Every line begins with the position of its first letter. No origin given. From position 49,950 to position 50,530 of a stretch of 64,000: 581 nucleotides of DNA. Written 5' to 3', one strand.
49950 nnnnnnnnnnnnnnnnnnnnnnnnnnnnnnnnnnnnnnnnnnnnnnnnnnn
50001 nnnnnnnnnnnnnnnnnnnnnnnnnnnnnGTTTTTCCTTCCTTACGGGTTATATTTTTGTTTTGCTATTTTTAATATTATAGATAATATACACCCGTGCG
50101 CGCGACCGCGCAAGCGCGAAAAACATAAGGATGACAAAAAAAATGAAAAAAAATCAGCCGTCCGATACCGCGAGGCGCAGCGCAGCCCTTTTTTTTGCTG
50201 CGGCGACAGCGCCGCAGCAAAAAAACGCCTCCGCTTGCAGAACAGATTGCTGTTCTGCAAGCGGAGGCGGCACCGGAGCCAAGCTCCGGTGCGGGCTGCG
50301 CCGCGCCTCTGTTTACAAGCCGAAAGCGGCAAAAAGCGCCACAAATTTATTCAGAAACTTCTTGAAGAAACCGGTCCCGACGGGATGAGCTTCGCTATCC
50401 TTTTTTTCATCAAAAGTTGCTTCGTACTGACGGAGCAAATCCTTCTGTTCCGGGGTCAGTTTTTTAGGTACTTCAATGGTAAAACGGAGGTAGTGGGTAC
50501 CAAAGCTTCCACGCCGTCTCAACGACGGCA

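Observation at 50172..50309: Closed three-hairpin element, copy 4, separating htpG-dnaJ from the gyrA promoter region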

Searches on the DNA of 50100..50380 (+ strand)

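Call 42: search_rna_families(source=window, start=50100, end=50380, threshold=evalue, max_evalue=10)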
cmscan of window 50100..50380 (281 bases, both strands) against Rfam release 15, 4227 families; matches with E-value up to 10: 28.
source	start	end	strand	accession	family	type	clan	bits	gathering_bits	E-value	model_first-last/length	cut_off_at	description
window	50124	50294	+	RF02876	AS-pc02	Gene; antisense;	-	31.3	40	3.1e-06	1-185/185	no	Antisense to pHK01_099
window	50194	50336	-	RF00260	HepC_CRE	Cis-reg;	-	24.3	140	0.00014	1-176/176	no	Hepatitis C virus (HCV) cis-acting replication element (CRE)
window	50216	50280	-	RF03710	mir-1451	Gene; miRNA;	-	22.8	85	0.2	1-92/92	no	mir-1451 microRNA precursor family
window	50222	50273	-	RF03941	mir-3158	Gene; miRNA;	-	22.4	97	0.074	1-81/81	no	mir-3158 microRNA precursor family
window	50225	50269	-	RF04198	MIR8670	Gene; miRNA;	-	22.2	150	0.045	1-142/142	no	MIR8670 microRNA precursor family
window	50210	50279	+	RF04198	MIR8670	Gene; miRNA;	-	21.7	150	0.062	1-142/142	no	MIR8670 microRNA precursor family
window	50226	50269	-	RF00660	mir-214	Gene; miRNA;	-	21.4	66.7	0.0074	26-78/101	no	mir-214 microRNA precursor family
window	50226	50269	+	RF03710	mir-1451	Gene; miRNA;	-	19.6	85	1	12-82/92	no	mir-1451 microRNA precursor family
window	50225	50270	-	RF03429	mir-4451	Gene; miRNA;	-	17.4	100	0.58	1-66/66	no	mir-4451 microRNA precursor family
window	50228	50267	-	RF00839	mir-452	Gene; miRNA;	-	17.1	70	1.1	1-85/85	no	mir-452 microRNA precursor family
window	50176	50234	-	RF01839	eeev_FSE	Cis-reg; frameshift_element;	-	16.9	80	0.56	1-73/73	no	eastern equine encephalitis ribosomal frameshift element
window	50131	50251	-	RF01581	RUF6-5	Gene; sRNA;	-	16.6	70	0.86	1-156/156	no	Plasmodium RNA of unknown function RUF6-5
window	50267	50295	+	RF01333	CRISPR-DR20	Gene; CRISPR;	-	16.3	42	0.93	1-36/36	no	CRISPR RNA direct repeat element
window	50221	50272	-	RF01914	mir-932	Gene; miRNA;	-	15.7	54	0.69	1-76/76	no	mir-932 microRNA precursor family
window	50227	50269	+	RF04047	mir-9228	Gene; miRNA;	-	15.5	100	1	19-67/85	no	mir-9228 microRNA precursor family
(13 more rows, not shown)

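Call 84: search_dna_similar(query=window:50160-50320:+, collection=plasmids, mode=distant, max_evalue=0.01, max_rows=10)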
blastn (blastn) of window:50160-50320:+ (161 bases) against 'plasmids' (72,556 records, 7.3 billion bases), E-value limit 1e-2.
No match.

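Call 85: search_dna_similar(query=window:50160-50320:+, collection=phages, mode=distant, max_evalue=0.01, max_rows=10)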
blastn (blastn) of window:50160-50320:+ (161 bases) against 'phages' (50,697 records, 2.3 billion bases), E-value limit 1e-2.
No match.

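Call 99: build_rna_model(alignment_id=A6, structure=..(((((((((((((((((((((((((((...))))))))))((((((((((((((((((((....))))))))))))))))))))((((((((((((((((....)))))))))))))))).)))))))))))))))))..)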
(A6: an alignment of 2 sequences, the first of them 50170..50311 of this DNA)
Model R1 built from alignment A6 (2 sequences, 142 columns); structure: as given.
model positions 142; base pairs 63; branch points 2; effective number of sequences 0.26; information 0.589 bits per position. Calibrated on 0.2 Mb of random sequence (short: E-values are rough).
structure used (alignment columns):
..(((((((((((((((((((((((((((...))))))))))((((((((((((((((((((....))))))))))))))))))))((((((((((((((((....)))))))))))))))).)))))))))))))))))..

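Call 100: search_with_rna_model(model_id=R1, sources=[window, L001, L165, L166, L167, L169, L193, L195, L197, L199, L201], max_evalue=10, make_alignment=true)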
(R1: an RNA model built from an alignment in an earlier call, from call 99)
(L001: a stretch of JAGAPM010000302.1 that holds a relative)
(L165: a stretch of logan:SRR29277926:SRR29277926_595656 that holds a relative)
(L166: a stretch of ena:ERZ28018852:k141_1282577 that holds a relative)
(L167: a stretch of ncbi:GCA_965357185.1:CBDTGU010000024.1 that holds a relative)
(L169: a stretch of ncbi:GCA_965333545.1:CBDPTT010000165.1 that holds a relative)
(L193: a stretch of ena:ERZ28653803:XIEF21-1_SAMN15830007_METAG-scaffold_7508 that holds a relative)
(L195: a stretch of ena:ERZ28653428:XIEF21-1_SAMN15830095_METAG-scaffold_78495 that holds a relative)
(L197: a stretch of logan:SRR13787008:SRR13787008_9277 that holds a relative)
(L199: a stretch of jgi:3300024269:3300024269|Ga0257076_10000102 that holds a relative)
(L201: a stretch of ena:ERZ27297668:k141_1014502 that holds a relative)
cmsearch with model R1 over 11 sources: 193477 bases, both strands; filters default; matches with E-value up to 10: 22.
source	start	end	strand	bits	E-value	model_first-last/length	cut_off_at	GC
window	50170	50311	-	165.9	4.8e-36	1-142/142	no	0.66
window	50170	50311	+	84.4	4.7e-17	1-142/142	no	0.66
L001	7172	7305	+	83.9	6.4e-17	1-142/142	no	0.65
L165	1242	1389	+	83.6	7.6e-17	1-142/142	no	0.7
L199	18559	18726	-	72.8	2.5e-14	1-142/142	no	0.67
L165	1242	1389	-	64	2.7e-12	1-142/142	no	0.7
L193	9141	9280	+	63.7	3.2e-12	1-142/142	no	0.69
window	13182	13344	-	59.3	3.4e-11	1-142/142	no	0.58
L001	7172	7305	-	54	5.8e-10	1-142/142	no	0.65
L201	12233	12363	+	51.9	1.8e-09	1-142/142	no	0.67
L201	12233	12363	-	48.1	1.4e-08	1-142/142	no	0.67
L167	7423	7551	+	45.9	4.5e-08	1-142/142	no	0.73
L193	9146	9275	-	44.9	7.8e-08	1-142/142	no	0.71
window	43820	43951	-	42.8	2.4e-07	1-142/142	no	0.66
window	43820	43951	+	42.1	3.6e-07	1-142/142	no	0.66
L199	18550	18699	+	34.4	2.1e-05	1-142/142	no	0.63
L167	6125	6231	-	30.2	0.0002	1-142/142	no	0.76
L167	6126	6230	+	26.3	0.0016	1-142/142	no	0.76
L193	1385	1502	+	19.9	0.052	1-142/142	no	0.68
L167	7460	7514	-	18.9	0.09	1-142/142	no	0.76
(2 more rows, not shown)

Alignment A7: 22 matches aligned to the model, 246 columns, each read 5' to 3' on its own strand. Consensus structure (alignment columns), stored with it:
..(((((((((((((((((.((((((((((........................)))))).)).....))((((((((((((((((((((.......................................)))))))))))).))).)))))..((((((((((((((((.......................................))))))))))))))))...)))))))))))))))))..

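Call 102: search_with_rna_model(model_id=R1, sources=[L002, L003, L004, L005, L006, L007, L008, L009, L010, L011, L012, L013, L014, L015, L016, L017, L018, L019, L020, L021, L022, L023, L024, L025, L026, L027, L028, L029, L030, L031, L032, L033, L034, L035, L036, L037, L038, L039, L040, L041, L042, L043, L044, L045, L046, L047, L048, L049, L050, L051, L052, L053, L054, L055, L056, L057, L058, L059, L060, L061, L062, L063, L064, L065, L066, L067, L068, L069, L070, L071, L072, L073, L074, L075, L076, L077, L078, L079, L080, L085, L086, L087, L088, L089, L090, L091, L092, L093, L094, L095, L096, L097, L098, L099, L100, L101, L102, L103, L104], max_evalue=10)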
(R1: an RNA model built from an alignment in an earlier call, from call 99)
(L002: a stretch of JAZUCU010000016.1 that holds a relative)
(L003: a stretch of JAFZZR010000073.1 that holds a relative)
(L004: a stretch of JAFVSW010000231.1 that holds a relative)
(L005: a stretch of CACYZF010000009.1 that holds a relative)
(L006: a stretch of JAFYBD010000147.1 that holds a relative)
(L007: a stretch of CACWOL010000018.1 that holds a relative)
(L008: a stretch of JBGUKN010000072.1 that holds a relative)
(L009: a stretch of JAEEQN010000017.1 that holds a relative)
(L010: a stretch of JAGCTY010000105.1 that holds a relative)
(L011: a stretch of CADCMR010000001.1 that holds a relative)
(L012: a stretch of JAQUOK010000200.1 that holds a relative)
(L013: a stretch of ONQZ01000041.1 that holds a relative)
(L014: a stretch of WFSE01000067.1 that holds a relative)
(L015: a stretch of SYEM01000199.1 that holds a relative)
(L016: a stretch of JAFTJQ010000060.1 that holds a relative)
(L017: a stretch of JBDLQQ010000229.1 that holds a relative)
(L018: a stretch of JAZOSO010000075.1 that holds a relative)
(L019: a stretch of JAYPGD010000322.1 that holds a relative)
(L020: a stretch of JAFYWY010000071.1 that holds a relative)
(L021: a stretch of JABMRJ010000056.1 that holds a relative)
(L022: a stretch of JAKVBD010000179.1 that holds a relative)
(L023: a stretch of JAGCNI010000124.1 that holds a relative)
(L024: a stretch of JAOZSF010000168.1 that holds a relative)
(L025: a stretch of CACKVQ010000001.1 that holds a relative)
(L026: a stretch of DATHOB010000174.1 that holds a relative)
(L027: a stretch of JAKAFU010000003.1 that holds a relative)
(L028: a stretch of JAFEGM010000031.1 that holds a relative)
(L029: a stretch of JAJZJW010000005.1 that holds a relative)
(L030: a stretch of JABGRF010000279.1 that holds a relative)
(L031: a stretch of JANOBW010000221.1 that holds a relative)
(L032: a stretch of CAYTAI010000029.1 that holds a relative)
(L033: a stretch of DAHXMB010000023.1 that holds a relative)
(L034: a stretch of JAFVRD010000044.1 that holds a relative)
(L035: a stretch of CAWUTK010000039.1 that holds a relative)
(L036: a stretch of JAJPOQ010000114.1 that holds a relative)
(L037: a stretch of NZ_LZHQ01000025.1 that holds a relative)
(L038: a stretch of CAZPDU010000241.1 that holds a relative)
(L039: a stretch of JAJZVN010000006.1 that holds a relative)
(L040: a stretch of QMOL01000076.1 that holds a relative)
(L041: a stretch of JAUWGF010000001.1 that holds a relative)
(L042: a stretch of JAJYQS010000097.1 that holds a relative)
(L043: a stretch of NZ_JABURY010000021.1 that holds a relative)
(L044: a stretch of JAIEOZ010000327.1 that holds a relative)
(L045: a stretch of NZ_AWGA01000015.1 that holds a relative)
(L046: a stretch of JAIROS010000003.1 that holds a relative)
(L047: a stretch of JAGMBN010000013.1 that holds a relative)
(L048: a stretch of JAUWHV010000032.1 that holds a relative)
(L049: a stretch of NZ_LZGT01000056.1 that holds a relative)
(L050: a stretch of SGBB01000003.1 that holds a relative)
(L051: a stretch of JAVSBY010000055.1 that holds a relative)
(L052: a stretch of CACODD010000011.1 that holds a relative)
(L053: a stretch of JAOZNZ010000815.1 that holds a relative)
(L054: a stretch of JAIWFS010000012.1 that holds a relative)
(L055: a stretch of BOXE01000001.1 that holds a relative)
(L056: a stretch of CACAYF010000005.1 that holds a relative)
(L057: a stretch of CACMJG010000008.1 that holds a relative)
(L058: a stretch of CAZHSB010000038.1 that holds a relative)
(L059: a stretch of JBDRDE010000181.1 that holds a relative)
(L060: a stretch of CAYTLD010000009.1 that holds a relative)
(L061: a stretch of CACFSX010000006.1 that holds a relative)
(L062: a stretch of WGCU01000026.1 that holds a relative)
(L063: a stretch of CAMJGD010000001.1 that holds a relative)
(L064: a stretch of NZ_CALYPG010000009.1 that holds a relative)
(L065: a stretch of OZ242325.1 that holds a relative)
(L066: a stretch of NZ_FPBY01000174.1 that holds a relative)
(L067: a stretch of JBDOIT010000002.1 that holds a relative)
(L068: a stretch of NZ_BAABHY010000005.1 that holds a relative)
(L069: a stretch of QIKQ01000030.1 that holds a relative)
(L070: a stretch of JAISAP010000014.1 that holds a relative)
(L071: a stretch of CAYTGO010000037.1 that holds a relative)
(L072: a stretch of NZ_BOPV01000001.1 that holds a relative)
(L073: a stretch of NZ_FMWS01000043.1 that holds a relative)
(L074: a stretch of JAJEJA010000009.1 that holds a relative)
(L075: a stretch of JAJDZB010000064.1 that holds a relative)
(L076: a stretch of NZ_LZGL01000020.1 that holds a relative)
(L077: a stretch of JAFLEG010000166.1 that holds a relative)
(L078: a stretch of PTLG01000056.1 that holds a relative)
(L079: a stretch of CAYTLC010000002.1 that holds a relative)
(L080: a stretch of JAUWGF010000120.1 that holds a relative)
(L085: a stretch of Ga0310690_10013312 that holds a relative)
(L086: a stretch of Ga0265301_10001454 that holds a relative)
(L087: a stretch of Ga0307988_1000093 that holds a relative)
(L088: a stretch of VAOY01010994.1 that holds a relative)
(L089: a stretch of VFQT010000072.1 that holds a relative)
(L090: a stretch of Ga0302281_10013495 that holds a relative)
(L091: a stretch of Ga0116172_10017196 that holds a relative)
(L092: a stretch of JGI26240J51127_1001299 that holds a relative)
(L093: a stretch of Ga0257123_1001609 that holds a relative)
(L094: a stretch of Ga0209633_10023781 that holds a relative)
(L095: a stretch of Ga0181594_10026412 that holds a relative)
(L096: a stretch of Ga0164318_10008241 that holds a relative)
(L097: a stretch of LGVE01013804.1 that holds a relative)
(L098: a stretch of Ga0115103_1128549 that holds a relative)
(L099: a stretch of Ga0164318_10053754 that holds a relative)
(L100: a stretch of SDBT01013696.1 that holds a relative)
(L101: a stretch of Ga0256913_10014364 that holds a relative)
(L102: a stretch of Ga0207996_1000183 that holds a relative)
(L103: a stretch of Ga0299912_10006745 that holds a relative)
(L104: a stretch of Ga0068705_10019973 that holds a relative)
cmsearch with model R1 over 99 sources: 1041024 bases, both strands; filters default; matches with E-value up to 10: 0.
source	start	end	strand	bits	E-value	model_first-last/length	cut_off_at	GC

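Call 103: search_with_rna_model(model_id=R1, sources=[L105, L106, L107, L108, L109, L110, L111, L112, L113, L114, L115, L116, L117, L118, L119, L120, L121, L122, L123, L124, L125, L126, L127, L128, L129, L130, L131, L132, L133, L134, L135, L136, L137, L138, L139, L140, L141, L142, L143, L144, L145, L146, L147, L148, L149, L150, L151, L152, L153, L154, L155, L156, L157, L158, L159, L160, L161, L162, L163, L164, L171, L172, L173, L174, L175, L176, L177, L178, L179, L180, L181, L182, L183, L184, L185, L186, L187, L188, L189, L190, L191, L192, L198, L200, L170, L196], max_evalue=10)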
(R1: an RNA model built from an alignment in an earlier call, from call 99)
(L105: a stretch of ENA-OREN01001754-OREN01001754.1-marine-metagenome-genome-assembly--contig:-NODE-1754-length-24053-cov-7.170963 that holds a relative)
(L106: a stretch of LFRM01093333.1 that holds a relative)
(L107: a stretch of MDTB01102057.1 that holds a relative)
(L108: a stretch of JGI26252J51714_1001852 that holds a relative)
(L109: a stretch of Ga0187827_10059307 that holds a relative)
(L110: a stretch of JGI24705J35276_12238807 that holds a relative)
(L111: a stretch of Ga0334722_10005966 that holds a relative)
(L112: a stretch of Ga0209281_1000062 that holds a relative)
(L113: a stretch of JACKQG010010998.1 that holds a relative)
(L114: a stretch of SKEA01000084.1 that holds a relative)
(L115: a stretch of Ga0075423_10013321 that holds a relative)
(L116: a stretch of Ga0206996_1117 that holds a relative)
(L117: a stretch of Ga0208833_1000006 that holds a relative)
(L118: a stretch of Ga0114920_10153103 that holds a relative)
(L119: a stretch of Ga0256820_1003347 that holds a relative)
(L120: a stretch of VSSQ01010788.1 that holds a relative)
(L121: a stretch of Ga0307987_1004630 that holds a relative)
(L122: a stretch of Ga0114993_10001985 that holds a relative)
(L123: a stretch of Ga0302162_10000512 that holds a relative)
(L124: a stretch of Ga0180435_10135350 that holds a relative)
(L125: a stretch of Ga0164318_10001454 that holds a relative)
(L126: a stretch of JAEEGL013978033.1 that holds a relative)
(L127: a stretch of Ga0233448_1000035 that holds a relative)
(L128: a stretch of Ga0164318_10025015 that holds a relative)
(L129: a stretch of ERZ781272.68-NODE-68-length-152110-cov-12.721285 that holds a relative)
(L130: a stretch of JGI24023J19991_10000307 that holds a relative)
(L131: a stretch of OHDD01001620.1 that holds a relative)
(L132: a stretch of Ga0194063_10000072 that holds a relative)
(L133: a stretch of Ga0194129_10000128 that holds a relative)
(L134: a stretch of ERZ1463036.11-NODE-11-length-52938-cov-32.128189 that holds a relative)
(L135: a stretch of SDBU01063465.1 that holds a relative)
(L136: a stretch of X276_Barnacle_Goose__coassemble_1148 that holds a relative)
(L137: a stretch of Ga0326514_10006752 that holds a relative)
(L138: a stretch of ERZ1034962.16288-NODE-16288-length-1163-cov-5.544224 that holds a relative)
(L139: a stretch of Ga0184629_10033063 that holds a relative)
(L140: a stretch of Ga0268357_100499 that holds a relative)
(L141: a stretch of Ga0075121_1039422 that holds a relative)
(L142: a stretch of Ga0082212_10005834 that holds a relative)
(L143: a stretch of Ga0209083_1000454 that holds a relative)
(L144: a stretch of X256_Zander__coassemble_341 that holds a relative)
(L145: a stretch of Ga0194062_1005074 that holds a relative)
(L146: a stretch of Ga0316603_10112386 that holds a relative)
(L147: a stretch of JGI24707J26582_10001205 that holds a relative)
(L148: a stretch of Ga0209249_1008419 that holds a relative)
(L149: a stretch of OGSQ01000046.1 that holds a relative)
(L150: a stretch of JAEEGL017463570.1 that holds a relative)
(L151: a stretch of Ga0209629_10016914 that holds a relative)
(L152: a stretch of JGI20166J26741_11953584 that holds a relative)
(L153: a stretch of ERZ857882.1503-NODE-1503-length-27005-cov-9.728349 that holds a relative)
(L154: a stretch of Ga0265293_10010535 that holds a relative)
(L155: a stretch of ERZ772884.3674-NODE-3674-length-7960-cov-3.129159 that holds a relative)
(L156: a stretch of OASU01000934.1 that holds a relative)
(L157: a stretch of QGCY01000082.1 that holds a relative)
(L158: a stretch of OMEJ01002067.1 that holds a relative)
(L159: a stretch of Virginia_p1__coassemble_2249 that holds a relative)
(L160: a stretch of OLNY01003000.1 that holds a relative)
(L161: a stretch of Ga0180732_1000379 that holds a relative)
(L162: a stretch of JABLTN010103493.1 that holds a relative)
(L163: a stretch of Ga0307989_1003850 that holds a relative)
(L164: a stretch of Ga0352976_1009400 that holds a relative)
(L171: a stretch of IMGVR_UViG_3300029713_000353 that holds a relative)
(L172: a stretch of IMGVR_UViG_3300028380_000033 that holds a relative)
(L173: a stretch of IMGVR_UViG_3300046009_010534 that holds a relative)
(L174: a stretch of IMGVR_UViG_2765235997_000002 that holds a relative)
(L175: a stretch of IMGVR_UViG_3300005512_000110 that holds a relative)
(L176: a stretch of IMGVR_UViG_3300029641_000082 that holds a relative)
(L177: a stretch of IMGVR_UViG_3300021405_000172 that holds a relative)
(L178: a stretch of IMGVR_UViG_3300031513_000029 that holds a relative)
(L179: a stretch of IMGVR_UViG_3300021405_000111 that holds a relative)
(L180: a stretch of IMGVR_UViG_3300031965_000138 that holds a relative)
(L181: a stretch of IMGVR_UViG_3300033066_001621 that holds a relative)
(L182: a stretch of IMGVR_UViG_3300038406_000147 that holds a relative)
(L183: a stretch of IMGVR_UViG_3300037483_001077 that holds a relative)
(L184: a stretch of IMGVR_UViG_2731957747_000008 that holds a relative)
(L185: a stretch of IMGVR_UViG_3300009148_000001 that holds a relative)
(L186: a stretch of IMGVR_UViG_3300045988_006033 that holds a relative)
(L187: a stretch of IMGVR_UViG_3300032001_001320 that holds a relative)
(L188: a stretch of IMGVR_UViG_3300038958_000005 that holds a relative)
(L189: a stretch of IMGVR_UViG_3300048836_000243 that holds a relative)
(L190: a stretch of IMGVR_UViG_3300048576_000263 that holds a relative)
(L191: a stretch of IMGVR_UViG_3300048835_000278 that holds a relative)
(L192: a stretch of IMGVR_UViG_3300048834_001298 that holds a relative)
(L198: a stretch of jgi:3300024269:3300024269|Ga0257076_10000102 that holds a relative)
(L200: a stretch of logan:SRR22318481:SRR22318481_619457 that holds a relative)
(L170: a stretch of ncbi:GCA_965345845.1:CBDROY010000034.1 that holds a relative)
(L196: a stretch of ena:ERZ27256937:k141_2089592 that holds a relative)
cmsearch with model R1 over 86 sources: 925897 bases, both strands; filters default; matches with E-value up to 10: 9.
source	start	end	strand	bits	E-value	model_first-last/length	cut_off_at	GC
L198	20028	20131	-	34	0.00013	20-122/142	no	0.65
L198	20038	20145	+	28.9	0.002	1-142/142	no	0.67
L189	903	1025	-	17.4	0.98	1-142/142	no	0.67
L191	7296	7418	-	17.4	0.98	1-142/142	no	0.67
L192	6702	6824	-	17.4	0.98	1-142/142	no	0.67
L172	6331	6442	-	15.3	2.9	1-142/142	no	0.69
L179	2850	2997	-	14.6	4.3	1-142/142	no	0.66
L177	4544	4672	+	13.7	7.1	1-142/142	no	0.67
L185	11276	11315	-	13.3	8.7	1-142/142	no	0.68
